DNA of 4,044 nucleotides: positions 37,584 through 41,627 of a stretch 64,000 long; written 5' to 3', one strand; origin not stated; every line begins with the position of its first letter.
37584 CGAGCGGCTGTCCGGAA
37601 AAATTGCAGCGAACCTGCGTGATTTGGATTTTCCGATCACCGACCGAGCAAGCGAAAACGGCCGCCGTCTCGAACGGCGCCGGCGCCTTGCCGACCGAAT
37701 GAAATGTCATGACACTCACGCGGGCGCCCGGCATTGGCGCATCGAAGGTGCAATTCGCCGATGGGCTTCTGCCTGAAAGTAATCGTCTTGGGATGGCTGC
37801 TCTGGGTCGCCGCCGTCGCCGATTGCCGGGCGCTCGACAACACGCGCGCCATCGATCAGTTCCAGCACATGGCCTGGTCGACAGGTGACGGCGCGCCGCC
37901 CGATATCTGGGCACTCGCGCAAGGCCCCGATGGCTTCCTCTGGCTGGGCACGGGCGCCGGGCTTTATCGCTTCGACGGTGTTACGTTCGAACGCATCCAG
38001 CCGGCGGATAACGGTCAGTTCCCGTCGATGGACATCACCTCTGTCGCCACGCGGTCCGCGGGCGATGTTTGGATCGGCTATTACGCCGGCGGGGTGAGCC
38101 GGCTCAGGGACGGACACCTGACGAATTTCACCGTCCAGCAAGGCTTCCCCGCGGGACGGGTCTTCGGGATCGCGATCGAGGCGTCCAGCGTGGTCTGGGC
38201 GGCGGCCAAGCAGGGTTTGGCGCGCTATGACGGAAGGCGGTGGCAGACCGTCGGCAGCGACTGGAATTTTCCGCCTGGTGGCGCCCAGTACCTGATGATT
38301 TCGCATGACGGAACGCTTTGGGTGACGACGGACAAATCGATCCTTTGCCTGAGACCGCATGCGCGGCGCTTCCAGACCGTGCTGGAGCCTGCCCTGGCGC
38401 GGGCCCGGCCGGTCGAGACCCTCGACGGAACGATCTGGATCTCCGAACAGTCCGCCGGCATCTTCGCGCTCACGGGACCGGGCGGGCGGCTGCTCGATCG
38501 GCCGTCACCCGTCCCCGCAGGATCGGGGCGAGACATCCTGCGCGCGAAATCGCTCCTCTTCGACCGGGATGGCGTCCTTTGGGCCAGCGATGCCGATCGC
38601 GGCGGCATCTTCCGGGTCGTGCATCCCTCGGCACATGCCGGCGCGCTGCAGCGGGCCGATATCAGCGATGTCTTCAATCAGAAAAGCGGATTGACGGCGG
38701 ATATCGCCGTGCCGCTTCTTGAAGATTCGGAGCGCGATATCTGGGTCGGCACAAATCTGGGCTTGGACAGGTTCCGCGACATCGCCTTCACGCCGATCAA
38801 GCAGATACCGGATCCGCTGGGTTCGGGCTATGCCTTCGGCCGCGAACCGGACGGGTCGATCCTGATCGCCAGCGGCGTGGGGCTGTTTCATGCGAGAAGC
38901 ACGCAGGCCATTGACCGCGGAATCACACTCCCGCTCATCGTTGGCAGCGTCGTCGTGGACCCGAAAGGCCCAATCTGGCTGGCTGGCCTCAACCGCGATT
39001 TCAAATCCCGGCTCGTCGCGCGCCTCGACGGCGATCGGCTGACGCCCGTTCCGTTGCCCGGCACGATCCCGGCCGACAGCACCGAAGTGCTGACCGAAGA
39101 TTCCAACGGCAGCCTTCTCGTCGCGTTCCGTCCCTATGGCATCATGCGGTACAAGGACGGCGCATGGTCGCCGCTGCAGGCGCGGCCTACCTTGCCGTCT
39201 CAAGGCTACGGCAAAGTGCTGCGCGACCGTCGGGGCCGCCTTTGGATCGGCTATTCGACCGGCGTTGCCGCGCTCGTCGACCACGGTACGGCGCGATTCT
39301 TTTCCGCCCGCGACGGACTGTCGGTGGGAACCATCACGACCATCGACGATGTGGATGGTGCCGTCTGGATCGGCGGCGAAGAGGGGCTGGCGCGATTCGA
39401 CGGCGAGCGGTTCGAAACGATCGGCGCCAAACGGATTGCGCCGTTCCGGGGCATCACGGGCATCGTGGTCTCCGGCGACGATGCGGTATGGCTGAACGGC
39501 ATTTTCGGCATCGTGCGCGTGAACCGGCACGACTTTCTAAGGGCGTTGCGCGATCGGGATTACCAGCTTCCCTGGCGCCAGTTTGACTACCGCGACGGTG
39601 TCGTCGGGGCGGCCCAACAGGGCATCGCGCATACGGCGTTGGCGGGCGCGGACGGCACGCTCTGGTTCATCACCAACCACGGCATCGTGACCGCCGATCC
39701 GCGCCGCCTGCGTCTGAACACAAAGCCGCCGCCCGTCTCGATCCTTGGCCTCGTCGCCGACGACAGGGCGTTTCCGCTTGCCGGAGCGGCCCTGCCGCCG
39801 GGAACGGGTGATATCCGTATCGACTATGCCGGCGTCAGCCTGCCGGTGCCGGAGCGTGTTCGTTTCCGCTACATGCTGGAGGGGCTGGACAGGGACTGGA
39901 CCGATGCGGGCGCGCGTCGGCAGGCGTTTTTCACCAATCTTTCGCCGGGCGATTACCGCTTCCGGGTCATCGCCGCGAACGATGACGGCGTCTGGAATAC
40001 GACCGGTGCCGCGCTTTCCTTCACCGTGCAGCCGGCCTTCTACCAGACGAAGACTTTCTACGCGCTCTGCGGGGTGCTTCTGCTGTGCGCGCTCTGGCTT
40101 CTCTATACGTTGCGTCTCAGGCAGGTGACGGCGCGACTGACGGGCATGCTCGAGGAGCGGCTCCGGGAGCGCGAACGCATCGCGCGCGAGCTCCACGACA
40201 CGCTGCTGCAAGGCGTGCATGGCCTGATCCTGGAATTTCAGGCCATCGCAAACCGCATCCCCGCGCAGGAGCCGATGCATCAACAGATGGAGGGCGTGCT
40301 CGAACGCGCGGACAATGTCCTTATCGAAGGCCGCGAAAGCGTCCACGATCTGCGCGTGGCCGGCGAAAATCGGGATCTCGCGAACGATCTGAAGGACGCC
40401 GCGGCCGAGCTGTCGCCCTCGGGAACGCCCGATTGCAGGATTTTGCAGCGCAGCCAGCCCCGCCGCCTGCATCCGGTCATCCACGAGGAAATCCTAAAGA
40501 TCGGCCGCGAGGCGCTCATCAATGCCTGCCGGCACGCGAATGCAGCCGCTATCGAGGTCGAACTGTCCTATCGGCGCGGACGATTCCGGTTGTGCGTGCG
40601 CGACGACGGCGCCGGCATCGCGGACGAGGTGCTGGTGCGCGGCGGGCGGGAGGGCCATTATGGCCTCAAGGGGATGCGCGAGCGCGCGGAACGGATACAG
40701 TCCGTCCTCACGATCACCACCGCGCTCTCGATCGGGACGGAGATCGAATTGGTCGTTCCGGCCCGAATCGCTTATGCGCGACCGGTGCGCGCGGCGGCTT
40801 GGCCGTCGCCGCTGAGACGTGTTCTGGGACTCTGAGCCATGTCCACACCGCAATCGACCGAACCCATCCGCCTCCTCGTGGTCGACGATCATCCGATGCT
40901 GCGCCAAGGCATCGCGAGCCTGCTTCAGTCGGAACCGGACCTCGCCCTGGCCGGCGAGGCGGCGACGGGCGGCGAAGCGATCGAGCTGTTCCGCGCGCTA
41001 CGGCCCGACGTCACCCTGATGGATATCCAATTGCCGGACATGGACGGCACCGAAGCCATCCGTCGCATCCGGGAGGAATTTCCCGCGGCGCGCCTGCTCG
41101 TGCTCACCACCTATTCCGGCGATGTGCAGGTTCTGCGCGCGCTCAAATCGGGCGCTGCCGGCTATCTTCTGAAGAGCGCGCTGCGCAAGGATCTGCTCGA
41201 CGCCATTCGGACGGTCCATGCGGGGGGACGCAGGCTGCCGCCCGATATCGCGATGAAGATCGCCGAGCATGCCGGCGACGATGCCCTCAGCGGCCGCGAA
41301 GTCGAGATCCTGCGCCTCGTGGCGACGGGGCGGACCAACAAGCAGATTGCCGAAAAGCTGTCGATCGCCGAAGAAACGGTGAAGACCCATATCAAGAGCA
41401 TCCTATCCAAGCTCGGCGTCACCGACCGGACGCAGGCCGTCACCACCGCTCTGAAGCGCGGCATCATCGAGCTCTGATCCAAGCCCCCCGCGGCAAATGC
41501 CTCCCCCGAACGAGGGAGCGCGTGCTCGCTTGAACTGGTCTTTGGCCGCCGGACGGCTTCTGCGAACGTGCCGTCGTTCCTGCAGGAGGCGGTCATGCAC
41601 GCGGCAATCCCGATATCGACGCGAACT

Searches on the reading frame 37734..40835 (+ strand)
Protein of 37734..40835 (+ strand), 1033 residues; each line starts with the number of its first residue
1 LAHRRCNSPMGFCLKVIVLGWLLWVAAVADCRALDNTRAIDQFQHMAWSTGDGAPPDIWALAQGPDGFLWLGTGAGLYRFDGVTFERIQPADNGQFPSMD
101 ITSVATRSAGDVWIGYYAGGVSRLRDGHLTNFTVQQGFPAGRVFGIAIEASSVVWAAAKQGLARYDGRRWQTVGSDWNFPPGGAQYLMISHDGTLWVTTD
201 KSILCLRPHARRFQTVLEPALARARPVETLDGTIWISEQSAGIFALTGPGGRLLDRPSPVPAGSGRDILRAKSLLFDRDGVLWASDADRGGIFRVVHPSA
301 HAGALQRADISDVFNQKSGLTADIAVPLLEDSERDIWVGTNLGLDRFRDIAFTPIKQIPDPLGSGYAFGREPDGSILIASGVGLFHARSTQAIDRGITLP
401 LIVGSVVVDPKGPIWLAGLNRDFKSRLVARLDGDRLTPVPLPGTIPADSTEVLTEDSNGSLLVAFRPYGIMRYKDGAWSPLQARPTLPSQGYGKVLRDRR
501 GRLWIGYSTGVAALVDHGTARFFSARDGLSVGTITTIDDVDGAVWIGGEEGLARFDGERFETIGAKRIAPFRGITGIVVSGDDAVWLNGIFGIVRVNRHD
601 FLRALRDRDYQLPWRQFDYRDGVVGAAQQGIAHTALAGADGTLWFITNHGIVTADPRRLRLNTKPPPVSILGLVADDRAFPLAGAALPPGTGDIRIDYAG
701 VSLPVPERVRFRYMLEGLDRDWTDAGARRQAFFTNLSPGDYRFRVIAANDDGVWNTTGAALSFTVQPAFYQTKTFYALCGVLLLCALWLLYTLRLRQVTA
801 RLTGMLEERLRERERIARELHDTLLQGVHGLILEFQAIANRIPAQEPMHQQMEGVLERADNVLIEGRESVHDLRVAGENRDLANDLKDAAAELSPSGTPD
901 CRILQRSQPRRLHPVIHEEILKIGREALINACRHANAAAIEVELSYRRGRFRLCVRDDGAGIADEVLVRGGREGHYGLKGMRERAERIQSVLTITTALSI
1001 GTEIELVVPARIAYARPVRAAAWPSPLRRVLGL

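Call 4: search_protein_families(library=pfam, proteins=[window:37734-40835:+])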
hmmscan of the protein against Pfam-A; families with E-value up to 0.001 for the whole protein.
window:37734-40835:+ (1033 aa): 5 families
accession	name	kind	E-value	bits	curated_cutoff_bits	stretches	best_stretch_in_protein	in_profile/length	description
PF07495.19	Y_Y_Y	-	1.1e-17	64.1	26.6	1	706-766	5-65/65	Y_Y_Y domain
PF07494.17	Reg_prop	-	1.2e-17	62.2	20.4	0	57-74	6-23/24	Two component regulator propeller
PF07730.19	HisKA_3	-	1.1e-11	45.5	24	1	812-874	1-64/68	Histidine kinase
PF02518.31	HATPase_c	-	1.3e-09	38.9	26.4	1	922-1011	8-110/111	Histidine kinase-, DNA gyrase B-, and HSP90-like ATPase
PF13581.12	HATPase_c_2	-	4.3e-05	23.9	27.4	1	923-965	35-81/127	Histidine kinase-like ATPase domain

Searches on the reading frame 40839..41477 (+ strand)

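Call 4: search_protein_families(library=pfam, proteins=[window:40839-41477:+])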
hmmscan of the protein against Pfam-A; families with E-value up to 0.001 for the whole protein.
window:40839-41477:+ (212 aa): 4 families
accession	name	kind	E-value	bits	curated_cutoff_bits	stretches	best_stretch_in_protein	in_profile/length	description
PF00072.30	Response_reg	-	6e-26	91.2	30.2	1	13-124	2-111/111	Response regulator receiver domain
PF00196.25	GerE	-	7e-22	77.3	23.5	1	149-204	2-57/57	Bacterial regulatory proteins, luxR family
PF04545.22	Sigma70_r4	-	2.6e-05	24.1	24.1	1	149-192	4-48/50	Sigma-70, region 4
PF08281.18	Sigma70_r4_2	-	0.00017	21.6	25.7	1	150-191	11-53/54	Sigma-70, region 4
